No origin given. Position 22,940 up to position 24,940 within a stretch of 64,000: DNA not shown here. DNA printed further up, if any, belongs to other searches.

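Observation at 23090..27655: Single polypeptide fusing a GDP-sugar pyrophosphorylase-like domain, a phosphomannomutase and a phosphomannose isomerase (a whole Fru-6-P to GDP-mannose route)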

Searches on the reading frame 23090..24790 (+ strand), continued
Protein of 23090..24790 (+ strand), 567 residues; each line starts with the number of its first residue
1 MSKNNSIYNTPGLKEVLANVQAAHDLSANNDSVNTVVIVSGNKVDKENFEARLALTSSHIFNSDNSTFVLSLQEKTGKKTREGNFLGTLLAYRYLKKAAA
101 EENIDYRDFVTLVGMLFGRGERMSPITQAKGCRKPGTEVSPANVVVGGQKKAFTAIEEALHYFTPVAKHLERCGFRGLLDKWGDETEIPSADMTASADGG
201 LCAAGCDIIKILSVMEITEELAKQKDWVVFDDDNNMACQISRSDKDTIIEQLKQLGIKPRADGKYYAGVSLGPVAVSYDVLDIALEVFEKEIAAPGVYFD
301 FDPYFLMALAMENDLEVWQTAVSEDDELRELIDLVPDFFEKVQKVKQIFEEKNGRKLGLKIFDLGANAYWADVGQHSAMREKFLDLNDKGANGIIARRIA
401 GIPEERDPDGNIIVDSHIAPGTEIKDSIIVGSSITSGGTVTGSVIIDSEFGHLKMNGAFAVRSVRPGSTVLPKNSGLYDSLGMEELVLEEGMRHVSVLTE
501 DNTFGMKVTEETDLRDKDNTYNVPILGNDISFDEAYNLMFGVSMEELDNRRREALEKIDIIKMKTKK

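Call 67: find_related_loci(query=A1, collection=genome_contigs, flank=6000)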
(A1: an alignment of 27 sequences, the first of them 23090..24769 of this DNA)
Query A1 (560 aa) in genome_contigs; peptide patterns used: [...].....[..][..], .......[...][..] (x = any residue, [..] = any of these).
110 stretches matched a pattern; 43 encode a relative of the query (tblastn E <= 1e-3); 42 distinct loci.
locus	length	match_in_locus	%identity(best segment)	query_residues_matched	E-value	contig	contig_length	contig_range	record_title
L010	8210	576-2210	63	1-544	0e+0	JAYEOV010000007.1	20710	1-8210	MAG: Candidatus Omnitrophota bacterium isolate MAG020 MAG020_7, whole genome shotgun sequence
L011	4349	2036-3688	60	16-559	0e+0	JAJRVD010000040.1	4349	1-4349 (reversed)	MAG: Candidatus Omnitrophota bacterium isolate Dive96_bin10.280 k141_1915380, whole genome shotgun sequence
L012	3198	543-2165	60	13-559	0e+0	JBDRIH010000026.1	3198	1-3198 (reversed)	MAG: Candidatus Omnitrophota bacterium isolate MEGAHIT-group-1.574 k141_7219269, whole genome shotgun sequence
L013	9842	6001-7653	58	9-558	0e+0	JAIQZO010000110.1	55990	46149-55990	MAG: Candidatus Anammoxibacter sp. isolate OFTM134 OFTM134_109, whole genome shotgun sequence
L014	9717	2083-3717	58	9-553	0e+0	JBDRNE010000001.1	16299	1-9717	MAG: Candidatus Omnitrophota bacterium isolate MEGAHIT-group-1.87 k141_4423501, whole genome shotgun sequence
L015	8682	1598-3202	61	19-552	0e+0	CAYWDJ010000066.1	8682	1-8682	MAG TPA_asm: uncultured Planctomycetia bacterium isolate binchicken_co181_210 genome assembly, contig: NODE_16848_length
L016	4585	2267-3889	59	13-553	0e+0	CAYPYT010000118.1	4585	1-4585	MAG TPA_asm: uncultured Planctomycetia bacterium isolate SRP178699_co1_477 genome assembly, contig: NODE_28428_length_45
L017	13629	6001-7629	59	9-551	0e+0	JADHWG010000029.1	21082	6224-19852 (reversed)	MAG: Candidatus Omnitrophota bacterium isolate BS750m-G21 BS-750m-C3691, whole genome shotgun sequence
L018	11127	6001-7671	55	3-558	0e+0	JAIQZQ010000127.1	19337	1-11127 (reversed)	MAG: Candidatus Anammoxibacter sp. isolate OFTM214 OFTM214_126, whole genome shotgun sequence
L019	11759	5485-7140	55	4-560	0e+0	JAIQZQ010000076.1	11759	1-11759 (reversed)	MAG: Candidatus Anammoxibacter sp. isolate OFTM214 OFTM214_75, whole genome shotgun sequence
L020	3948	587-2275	59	2-559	0e+0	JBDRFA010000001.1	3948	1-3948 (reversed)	MAG: Candidatus Omnitrophota bacterium isolate MEGAHIT-group-1.343 k141_9713549, whole genome shotgun sequence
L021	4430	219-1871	55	11-560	0e+0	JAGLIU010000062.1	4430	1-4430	MAG: Candidatus Omnitrophota bacterium isolate RS_3_17 ROV157_3.bin.17.fa_62, whole genome shotgun sequence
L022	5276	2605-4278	56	4-559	0e+0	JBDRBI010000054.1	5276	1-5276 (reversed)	MAG: Candidatus Omnitrophota bacterium isolate MEGAHIT-group-1.110 k141_160480, whole genome shotgun sequence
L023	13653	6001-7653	57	7-544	0e+0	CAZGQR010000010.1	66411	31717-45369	MAG TPA_asm: uncultured Planctomycetia bacterium isolate binchicken_co334_155 genome assembly, contig: NODE_597_length_6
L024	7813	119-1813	53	1-559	0e+0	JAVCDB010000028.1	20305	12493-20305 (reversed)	MAG: Candidatus Aadella gelida isolate MAG_3300035698_848 Ga0374944_516707, whole genome shotgun sequence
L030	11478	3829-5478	52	1-551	0e+0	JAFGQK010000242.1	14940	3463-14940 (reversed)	MAG: Spirochaetales bacterium isolate Zod_Metabat.749 k87_8453093, whole genome shotgun sequence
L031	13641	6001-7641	50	12-558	2e-180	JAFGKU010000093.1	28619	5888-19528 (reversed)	MAG: Spirochaetales bacterium isolate Zod_Metabat.353 k87_5467085, whole genome shotgun sequence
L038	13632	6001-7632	43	16-559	3e-146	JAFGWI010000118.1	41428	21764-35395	MAG: Spirochaetales bacterium isolate ZodW_Metabat.242 k87_8533184, whole genome shotgun sequence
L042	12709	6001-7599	38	11-558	6e-98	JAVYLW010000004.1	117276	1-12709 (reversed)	MAG: Candidatus Pacearchaeota archaeon isolate DPZ-2_202101_bins_140 DPZ-2_202101_bins_140_scaffold_4, whole genome shot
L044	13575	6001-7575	33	19-556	1e-79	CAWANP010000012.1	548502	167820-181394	MAG: uncultured Chloroflexia bacterium isolate MFD03804.bin.1.93 genome assembly, contig: contig_42410, whole genome sho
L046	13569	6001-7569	32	19-556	5e-69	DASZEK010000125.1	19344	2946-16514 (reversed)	MAG TPA_asm: Pyrinomonadaceae bacterium isolate SMAG_U6492 k141_426112, whole genome shotgun sequence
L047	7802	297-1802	31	36-549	3e-65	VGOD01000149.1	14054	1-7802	MAG: Chloroflexi bacterium isolate K_DeepCast_250m_m2_061 K_DeepCast_250m_m2_061_Ga0194125_10008896, whole genome shotgu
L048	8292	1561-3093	31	30-552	1e-63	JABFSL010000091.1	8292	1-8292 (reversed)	MAG: Anaerolineales bacterium isolate WB-IL-11 seq_4693, whole genome shotgun sequence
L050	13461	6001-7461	31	36-546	2e-49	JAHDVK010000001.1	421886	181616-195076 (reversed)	MAG: Bryobacteraceae bacterium isolate ACI1 NODE_40_length_421886_cov_53.171019, whole genome shotgun sequence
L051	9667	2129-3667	32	30-551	1e-71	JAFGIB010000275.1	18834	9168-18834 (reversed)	MAG: Deltaproteobacteria bacterium isolate Zod_Metabat.169 k87_9363282, whole genome shotgun sequence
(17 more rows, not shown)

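Call 96: search_protein_families(library=pfam, proteins=[L044:4477-5823:+, L047:1805-4660:+, L048:688-1476:+, L048:3195-5504:+, L048:5596-7068:+, L046:7588-8631:+, L046:8631-10067:+, L051:68-1798:+, L038:7781-8806:+, L038:3057-4919:+], max_evalue=0.001)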
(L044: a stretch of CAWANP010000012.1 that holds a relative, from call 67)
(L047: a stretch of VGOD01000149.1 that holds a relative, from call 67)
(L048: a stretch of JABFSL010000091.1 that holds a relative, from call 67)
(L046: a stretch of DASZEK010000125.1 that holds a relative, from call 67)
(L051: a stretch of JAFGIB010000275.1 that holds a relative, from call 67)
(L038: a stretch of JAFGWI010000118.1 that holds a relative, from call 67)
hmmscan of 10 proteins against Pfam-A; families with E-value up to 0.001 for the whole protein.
L044:4477-5823:+ (449 aa): 1 family
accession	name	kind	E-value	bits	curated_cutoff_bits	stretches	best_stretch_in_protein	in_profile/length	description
PF13638.12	PIN_4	-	1.7e-06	28.8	21.9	1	28-167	4-130/132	PIN domain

L047:1805-4660:+ (952 aa): 5 families
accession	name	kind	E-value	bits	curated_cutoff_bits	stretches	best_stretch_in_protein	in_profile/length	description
PF01131.25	Topoisom_bac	-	2.2e-116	389.7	35.1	1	332-809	2-410/411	DNA topoisomerase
PF01396.24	Zn_ribbon_Top1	-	2.6e-27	94.7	32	2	839-873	2-36/39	Topoisomerase DNA binding C4 zinc finger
PF18930.5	DUF5679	-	4.8e-22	78.3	27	2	132-171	1-40/40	Domain of unknown function (DUF5679)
PF01751.28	Toprim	-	1.8e-21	76.5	23.1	1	208-317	1-96/96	Toprim domain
PF19108.5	DUF5795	-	0.00047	20.6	27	0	140-176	18-54/74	Family of unknown function (DUF5795)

L048:688-1476:+ (263 aa): 0 families

L048:3195-5504:+ (770 aa): 4 families
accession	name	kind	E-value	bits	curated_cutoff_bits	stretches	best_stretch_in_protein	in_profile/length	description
PF01131.25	Topoisom_bac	-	7e-123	411.1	35.1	1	192-622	2-409/411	DNA topoisomerase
PF01396.24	Zn_ribbon_Top1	-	2.1e-29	101.4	32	2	653-686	2-35/39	Topoisomerase DNA binding C4 zinc finger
PF01751.28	Toprim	-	6.5e-22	78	23.1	1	68-177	1-96/96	Toprim domain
PF18930.5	DUF5679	-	1.4e-10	41.5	27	1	5-44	1-40/40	Domain of unknown function (DUF5679)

L048:5596-7068:+ (491 aa): 2 families
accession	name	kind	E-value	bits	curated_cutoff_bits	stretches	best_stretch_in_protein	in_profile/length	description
PF13489.12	Methyltransf_23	-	4.2e-05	23.8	27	1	305-446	10-128/164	Methyltransferase domain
PF08242.18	Methyltransf_12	-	8.8e-05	23.6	30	1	322-414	2-79/98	Methyltransferase domain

L046:7588-8631:+ (348 aa): 7 families
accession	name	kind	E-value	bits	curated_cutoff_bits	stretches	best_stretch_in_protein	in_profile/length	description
PF00483.29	NTP_transferase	-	3.9e-50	171.2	21.2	1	3-233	2-243/245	Nucleotidyl transferase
PF25084.1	LbH_EIF2B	-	4e-17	62.6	54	1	249-339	10-100/105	EIF2B subunit epsilon LbH domain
PF24894.1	Hexapep_GlmU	-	9.1e-14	51.9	23.3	1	260-328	18-85/104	GlmU-like, C-terminal hexapeptide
PF00132.30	Hexapep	-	8.7e-09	35.2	27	1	311-334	1-24/36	Bacterial transferase hexapeptide (six repeats)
PF12804.13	NTP_transf_3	-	2.8e-07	31.3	27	1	3-129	1-120/160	MobA-like NTP transferase domain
PF25247.1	LbH_GLGC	-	2.3e-05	24.8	27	1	260-297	15-51/135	GLGC left-handed parallel beta-helix domain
PF25087.1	GMPPB_C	-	0.00056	20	39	1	257-340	7-85/110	GMPPB C-terminal domain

L046:8631-10067:+ (479 aa): 4 families
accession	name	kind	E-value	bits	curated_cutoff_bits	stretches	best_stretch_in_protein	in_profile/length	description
PF02878.22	PGM_PMM_I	-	6.8e-34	117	22.5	1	14-147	3-133/138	Phosphoglucomutase/phosphomannomutase, alpha/beta/alpha domain I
PF02880.22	PGM_PMM_III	-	3.4e-23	82.4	20.7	1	280-381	8-111/115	Phosphoglucomutase/phosphomannomutase, alpha/beta/alpha domain III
PF02879.22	PGM_PMM_II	-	6.3e-22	78.5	29.3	1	169-268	2-102/103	Phosphoglucomutase/phosphomannomutase, alpha/beta/alpha domain II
PF00408.26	PGM_PMM_IV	-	3.6e-07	30.6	23.1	1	409-467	5-61/68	Phosphoglucomutase/phosphomannomutase, C-terminal domain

L051:68-1798:+ (577 aa): 2 families
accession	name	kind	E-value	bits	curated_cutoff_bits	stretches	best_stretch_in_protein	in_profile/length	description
PF14559.12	TPR_19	-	9.3e-08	32.7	25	1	302-348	15-61/68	Tetratricopeptide repeat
PF13428.12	TPR_14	-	4.9e-07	30.2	23.5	0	314-352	3-41/44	Tetratricopeptide repeat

L038:7781-8806:+ (342 aa): 3 families
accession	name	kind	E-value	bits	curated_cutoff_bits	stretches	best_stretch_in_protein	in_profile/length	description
PF05830.17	NodZ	-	6.3e-22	78.3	28.3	2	201-315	181-296/322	Nodulation protein Z (NodZ)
PF03254.18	XG_FTase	-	6.6e-09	35.3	23.4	1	15-62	94-141/475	Xyloglucan fucosyltransferase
PF10250.15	O-FucT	-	8.1e-06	26.1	31.5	0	216-307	232-316/326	GDP-fucose protein O-fucosyltransferase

L038:3057-4919:+ (621 aa): 7 families
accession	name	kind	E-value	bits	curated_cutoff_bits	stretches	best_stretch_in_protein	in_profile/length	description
PF00117.34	GATase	-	3.2e-41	141.5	22.8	1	10-187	2-189/190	Glutamine amidotransferase class-I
PF00958.27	GMP_synt_C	-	2.6e-19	69.5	27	1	543-620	11-92/92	GMP synthase C terminal domain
PF07722.19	Peptidase_C26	-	5.6e-11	43.1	20.5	1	70-170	100-219/219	Peptidase C26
PF02540.23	NAD_synthase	-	1.8e-06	27.7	21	1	200-257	4-61/242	NAD synthase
PF00733.27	Asn_synthase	-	1.4e-05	25.4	21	1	212-289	15-91/354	Asparagine synthase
PF03054.22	tRNA_Me_trans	-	0.00018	21.7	20.6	1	215-254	1-38/202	tRNA methyl transferase HUP domain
PF06508.19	QueC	-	0.00048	20.1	22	1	216-272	1-55/210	Queuosine biosynthesis protein QueC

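Call 98: search_protein_families(library=pfam, proteins=[L031:4784-5863:+, L031:7652-9406:+, L031:12476-13567:-, L030:2515-3585:+, L030:5564-7342:+, L050:3884-5689:-, L050:7517-8881:-, L044:7615-9468:-, L042:7758-9029:-, L031:2986-4155:+], max_evalue=0.001)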
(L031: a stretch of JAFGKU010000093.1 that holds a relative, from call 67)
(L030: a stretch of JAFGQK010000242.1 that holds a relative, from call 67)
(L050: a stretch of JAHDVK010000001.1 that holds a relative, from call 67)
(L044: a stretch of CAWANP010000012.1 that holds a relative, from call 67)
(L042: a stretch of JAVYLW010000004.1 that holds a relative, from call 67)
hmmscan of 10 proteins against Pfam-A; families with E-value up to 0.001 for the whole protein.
L031:4784-5863:+ (360 aa): 3 families
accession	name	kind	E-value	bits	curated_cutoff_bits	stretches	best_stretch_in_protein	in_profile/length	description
PF02518.31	HATPase_c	-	4.7e-23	82.2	26.4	1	254-356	2-107/111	Histidine kinase-, DNA gyrase B-, and HSP90-like ATPase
PF00512.31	HisKA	-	4.4e-08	33.5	26.9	1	148-210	6-65/66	His Kinase A (phospho-acceptor) domain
PF14501.12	HATPase_c_5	-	1.7e-06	28.3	22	1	258-347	6-93/102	GHKL domain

L031:7652-9406:+ (585 aa): 2 families
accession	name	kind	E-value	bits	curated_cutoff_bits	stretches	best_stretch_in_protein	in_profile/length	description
PF01121.26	CoaE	-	1.3e-25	90.6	27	1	161-344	1-175/180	Dephospho-CoA kinase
PF01467.32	CTP_transf_like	-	6.1e-16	59.3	21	1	11-132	7-131/133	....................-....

L031:12476-13567:- (363 aa): 3 families
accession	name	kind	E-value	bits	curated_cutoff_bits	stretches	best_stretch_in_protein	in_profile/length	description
PF20511.4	PMI_typeI_cat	-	1.7e-27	96.8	22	1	1-118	40-143/143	Phosphomannose isomerase type I, catalytic domain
PF21621.3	MPI_cupin_dom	-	7.1e-07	29.6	27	1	280-359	2-76/79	Mannose-6-phosphate isomerase, cupin domain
PF07883.17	Cupin_2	-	3.4e-06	27.1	27.2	0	309-347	18-53/70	Cupin domain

L030:2515-3585:+ (357 aa): 9 families
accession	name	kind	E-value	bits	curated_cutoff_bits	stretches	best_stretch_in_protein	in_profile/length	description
PF01370.27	Epimerase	-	4.8e-33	115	20.9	1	34-255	3-239/240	NAD dependent epimerase/dehydratase family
PF01073.25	3Beta_HSD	-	7.6e-27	94.5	22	1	34-245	2-230/280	3-beta hydroxysteroid dehydrogenase/isomerase family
PF13460.12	NAD_binding_10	-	5.9e-19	69.1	27.2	1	36-197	1-146/184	NAD(P)H-binding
PF07993.18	NAD_binding_4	-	2.5e-16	60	20.1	1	80-211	77-216/258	Male sterility protein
PF05368.20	NmrA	-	5.2e-10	39.8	27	1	34-140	7-107/298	NmrA-like family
PF02719.21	Polysacc_synt_2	-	9.2e-09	35.3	20.2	1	34-141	3-129/293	Polysaccharide biosynthesis protein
PF16363.11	GDP_Man_Dehyd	-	4e-08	33.5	27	1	34-140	2-129/332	GDP-mannose 4,6 dehydratase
PF04321.23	RmlD_sub_bind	-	1e-06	28.5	27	1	34-140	5-101/287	RmlD substrate binding domain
PF00106.31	adh_short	-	0.00057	19.9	26.6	0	32-92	3-71/195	short chain dehydrogenase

L030:5564-7342:+ (593 aa): 3 families
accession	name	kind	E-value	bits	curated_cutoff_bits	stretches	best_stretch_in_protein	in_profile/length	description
PF01121.26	CoaE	-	7.3e-24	84.9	27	1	168-341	1-165/180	Dephospho-CoA kinase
PF01467.32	CTP_transf_like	-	5.2e-18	66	21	1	18-139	7-131/133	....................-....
PF07693.20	KAP_NTPase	-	0.00089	19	20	0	151-231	4-84/293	KAP family P-loop domain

L050:3884-5689:- (601 aa): 1 family
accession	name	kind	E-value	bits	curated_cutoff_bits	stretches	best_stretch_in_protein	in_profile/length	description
PF05580.18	Peptidase_S55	-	1.1e-06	29.3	25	0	94-115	171-192/210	SpoIVB peptidase S55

L050:7517-8881:- (454 aa): 7 families
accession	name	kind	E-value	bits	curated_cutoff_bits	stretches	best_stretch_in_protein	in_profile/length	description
PF02786.22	CPSase_L_D2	-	3.8e-73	245.9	19.8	1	115-321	2-209/211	Carbamoyl-phosphate synthase L chain, ATP binding domain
PF00289.28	Biotin_carb_N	-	2.8e-44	150.5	25.5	1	1-108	2-109/110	Biotin carboxylase, N-terminal domain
PF02785.25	Biotin_carb_C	-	1.4e-37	128.5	32.4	1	336-441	1-107/108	Biotin carboxylase C-terminal domain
PF02222.28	ATP-grasp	-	5.4e-11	42.9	27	1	138-291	18-162/179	ATP-grasp domain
PF07478.18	Dala_Dala_lig_C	-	3.7e-09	36.8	24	1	145-290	30-174/204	D-ala D-ala ligase C-terminus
PF13535.11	ATP-grasp_4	-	3e-05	24.1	27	0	150-291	1-151/160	ATP-grasp domain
PF02655.19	ATP-grasp_3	-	0.00073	20.1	23.2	0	150-293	30-158/160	ATP-grasp domain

L044:7615-9468:- (617 aa): 1 family
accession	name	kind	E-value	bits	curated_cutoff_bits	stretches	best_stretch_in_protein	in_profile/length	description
PF13231.12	PMT_2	-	4.9e-12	46.8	26.1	1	138-255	24-135/160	Dolichyl-phosphate-mannose-protein mannosyltransferase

L042:7758-9029:- (423 aa): 0 families

L031:2986-4155:+ (390 aa): 2 families
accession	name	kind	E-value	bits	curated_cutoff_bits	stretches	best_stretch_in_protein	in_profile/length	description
PF02518.31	HATPase_c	-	2.1e-15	57.5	26.4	1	269-377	1-108/111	Histidine kinase-, DNA gyrase B-, and HSP90-like ATPase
PF00512.31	HisKA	-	8.5e-06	26.2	26.9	1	161-218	3-57/66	His Kinase A (phospho-acceptor) domain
